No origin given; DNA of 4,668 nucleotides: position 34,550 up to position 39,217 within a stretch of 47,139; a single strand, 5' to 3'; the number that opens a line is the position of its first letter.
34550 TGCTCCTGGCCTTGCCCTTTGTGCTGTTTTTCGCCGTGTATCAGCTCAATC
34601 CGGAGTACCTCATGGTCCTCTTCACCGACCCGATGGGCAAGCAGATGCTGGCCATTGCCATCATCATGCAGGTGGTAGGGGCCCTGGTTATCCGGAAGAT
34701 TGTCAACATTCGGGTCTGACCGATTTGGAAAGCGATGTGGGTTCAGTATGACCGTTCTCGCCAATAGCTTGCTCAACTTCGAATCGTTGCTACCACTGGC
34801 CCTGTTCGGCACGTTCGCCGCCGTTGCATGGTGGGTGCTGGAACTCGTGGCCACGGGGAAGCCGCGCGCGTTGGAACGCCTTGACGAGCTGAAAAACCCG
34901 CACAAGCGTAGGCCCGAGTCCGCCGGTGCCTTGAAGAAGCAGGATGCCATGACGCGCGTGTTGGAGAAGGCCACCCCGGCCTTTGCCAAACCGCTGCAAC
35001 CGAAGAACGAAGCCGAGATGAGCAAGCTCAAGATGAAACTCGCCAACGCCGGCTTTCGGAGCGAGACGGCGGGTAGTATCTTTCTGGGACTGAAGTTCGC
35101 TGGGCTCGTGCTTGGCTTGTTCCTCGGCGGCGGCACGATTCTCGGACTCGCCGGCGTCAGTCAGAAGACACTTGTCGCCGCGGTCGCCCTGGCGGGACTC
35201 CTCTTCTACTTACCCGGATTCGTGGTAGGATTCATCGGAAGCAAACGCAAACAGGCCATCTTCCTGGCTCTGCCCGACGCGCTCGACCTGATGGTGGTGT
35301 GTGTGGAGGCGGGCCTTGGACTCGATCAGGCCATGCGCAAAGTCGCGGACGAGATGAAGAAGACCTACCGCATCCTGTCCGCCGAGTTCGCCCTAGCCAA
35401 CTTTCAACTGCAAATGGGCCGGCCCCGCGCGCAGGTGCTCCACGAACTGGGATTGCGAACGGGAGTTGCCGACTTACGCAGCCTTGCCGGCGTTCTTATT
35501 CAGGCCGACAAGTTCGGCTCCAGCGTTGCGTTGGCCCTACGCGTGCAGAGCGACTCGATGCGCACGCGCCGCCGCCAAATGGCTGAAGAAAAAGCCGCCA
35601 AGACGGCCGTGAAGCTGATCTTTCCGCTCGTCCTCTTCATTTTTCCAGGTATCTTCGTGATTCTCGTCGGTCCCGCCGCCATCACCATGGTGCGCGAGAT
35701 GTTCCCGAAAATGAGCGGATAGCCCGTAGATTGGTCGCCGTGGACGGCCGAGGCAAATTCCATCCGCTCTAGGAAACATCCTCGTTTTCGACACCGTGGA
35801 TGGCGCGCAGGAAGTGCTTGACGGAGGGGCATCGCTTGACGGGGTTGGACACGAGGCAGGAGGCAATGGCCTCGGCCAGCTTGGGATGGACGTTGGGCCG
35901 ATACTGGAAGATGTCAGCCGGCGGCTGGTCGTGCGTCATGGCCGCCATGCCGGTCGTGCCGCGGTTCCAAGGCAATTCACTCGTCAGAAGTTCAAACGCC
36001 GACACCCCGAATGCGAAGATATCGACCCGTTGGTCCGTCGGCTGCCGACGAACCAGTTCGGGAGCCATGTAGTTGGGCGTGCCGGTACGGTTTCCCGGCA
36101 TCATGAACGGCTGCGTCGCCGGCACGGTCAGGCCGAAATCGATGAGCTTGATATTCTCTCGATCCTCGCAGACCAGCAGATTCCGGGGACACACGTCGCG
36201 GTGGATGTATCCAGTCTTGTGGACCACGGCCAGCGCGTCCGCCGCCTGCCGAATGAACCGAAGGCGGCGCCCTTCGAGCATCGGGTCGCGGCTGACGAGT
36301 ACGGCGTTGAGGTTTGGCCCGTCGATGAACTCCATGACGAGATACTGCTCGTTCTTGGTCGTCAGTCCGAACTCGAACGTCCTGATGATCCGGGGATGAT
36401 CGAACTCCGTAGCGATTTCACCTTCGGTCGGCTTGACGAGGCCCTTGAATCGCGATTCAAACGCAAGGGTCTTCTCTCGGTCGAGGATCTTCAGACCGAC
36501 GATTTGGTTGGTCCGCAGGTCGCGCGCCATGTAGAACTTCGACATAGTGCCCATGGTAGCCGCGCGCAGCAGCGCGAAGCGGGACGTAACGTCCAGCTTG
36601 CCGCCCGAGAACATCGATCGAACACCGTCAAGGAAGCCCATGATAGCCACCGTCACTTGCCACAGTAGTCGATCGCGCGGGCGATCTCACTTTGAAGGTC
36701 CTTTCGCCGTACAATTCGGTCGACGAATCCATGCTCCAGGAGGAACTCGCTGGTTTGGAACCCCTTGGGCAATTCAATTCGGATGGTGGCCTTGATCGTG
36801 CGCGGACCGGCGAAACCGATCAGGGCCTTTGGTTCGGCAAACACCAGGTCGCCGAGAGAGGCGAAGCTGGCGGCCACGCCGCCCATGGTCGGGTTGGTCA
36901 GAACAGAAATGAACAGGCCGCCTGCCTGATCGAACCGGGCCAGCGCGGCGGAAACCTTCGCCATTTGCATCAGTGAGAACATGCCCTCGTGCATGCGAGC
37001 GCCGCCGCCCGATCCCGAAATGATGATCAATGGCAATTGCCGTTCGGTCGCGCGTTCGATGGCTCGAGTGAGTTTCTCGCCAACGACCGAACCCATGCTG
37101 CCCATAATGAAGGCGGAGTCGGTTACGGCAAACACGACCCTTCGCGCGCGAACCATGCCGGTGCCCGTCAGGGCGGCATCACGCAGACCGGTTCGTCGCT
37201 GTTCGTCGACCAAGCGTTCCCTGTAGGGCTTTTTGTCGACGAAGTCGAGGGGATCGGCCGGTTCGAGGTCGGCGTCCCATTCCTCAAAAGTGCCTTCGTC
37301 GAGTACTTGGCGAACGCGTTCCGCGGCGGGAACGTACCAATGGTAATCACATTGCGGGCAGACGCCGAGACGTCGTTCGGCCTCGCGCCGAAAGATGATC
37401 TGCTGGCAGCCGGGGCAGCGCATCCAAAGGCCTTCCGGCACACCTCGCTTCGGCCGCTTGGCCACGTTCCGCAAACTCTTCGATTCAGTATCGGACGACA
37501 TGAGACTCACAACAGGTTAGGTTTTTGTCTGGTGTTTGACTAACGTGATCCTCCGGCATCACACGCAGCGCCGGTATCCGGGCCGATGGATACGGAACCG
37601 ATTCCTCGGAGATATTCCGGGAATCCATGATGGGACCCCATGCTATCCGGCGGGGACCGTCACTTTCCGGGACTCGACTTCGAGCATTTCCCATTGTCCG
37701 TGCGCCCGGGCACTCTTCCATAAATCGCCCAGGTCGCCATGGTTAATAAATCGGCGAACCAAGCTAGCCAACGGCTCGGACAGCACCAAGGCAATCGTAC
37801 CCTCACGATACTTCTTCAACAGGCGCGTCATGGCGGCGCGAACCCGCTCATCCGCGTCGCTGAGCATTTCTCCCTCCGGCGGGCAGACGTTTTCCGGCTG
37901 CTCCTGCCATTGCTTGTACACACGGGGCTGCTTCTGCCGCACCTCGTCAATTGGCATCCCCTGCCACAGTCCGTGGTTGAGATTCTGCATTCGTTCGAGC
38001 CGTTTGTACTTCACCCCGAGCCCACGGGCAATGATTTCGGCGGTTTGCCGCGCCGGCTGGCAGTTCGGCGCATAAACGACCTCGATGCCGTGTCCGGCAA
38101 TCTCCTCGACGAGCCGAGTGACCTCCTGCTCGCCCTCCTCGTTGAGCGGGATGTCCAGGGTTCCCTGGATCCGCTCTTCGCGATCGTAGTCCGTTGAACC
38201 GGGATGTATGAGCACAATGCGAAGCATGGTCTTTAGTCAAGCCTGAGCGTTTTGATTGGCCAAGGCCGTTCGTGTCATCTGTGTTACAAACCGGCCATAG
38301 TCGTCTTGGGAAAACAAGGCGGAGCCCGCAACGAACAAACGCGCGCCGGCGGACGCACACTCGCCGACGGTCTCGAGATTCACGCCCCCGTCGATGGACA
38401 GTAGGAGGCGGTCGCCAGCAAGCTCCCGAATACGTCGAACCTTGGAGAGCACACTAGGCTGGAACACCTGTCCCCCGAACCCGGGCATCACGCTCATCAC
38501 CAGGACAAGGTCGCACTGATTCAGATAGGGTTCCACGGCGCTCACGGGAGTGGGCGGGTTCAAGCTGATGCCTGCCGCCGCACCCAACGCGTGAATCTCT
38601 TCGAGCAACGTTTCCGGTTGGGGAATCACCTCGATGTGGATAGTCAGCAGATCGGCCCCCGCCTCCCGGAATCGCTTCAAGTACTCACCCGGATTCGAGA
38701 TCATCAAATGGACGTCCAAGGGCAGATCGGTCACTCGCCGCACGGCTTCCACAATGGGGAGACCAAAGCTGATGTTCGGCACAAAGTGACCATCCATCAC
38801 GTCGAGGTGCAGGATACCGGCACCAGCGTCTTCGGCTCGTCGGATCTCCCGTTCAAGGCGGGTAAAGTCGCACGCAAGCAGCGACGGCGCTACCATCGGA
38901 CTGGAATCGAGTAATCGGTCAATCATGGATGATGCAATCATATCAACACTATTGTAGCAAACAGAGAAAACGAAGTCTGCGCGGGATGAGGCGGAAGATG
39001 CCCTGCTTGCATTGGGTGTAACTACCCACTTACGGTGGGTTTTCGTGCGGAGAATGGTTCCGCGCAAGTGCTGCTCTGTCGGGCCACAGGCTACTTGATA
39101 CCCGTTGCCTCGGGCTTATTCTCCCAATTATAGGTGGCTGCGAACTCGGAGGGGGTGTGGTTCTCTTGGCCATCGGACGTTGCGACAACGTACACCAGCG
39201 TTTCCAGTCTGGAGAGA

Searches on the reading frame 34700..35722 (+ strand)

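Call 20: search_protein_families(library=pfam, proteins=[window:34700-35722:+])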
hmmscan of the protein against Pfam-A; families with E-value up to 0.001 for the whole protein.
window:34700-35722:+ (340 aa): 1 family
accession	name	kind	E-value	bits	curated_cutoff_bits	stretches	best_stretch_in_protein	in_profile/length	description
PF00482.28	T2SSF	-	1.4e-18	67.5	25.2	1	194-323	1-124/125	Type II secretion system (T2SS), protein F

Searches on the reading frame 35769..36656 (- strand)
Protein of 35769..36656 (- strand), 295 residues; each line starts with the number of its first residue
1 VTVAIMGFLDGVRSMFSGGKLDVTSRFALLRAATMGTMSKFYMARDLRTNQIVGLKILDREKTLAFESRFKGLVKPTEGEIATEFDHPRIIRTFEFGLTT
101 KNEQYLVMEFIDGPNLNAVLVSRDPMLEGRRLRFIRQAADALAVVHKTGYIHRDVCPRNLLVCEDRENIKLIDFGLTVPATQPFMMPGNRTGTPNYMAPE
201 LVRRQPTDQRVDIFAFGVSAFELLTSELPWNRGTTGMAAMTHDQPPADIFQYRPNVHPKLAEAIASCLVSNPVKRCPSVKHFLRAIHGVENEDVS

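Call 20: search_protein_families(library=pfam, proteins=[window:35769-36656:-])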
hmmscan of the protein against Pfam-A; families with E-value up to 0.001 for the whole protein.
window:35769-36656:- (295 aa): 6 families
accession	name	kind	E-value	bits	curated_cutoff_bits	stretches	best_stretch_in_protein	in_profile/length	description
PF00069.31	Pkinase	-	9.8e-40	137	31.7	1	36-276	10-252/263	Protein kinase domain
PF07714.23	PK_Tyr_Ser-Thr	-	6.3e-28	98.2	23.1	1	48-276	26-249/258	Protein tyrosine and serine/threonine kinase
PF17667.7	Pkinase_fungal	-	1.1e-05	24.9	24.1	1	134-205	291-368/387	Fungal protein kinase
PF01636.29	APH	-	2.9e-05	24.4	23.2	0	148-178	168-198/239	Phosphotransferase enzyme family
PF03109.22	ABC1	-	4.8e-05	23.1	22.9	1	101-179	140-216/244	ABC1 atypical kinase-like domain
PF01163.29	RIO1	-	0.00058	20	22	1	102-183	79-157/187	RIO domain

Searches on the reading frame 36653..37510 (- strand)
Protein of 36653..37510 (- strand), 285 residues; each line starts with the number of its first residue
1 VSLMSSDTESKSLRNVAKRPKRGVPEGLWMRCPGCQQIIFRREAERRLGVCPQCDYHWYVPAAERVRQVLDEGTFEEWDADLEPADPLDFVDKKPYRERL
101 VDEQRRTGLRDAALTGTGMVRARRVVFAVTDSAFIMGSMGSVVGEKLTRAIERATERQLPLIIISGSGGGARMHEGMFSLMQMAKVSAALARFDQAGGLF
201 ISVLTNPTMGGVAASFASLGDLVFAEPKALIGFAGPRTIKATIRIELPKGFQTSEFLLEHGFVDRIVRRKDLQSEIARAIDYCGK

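Call 20: search_protein_families(library=pfam, proteins=[window:36653-37510:-])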
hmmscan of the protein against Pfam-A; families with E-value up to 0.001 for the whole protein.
window:36653-37510:- (285 aa): 2 families
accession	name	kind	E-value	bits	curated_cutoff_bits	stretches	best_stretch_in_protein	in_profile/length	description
PF01039.27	Carboxyl_trans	-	1.2e-15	57.6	22.3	1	103-242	37-176/493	Carboxyl transferase domain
PF17848.7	Zn_ribbon_ACC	-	1.1e-07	32.4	24.5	1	29-54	1-26/26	Acetyl-CoA carboxylase zinc finger domain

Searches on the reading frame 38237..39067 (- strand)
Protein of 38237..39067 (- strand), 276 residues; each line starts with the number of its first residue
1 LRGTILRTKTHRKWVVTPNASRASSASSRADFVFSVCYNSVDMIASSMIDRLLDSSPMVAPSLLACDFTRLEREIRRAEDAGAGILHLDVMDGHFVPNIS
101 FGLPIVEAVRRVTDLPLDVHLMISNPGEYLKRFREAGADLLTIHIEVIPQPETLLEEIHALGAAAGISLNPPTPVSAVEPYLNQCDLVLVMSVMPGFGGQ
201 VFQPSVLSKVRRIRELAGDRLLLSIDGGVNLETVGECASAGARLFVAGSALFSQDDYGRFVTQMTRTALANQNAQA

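Call 20: search_protein_families(library=pfam, proteins=[window:38237-39067:-])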
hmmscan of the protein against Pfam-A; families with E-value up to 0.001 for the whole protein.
window:38237-39067:- (276 aa): 1 family
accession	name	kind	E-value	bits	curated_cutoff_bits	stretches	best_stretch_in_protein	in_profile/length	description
PF00834.25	Ribul_P_3_epim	-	1.3e-70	237.3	21.1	1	59-252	2-198/198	Ribulose-phosphate 3 epimerase family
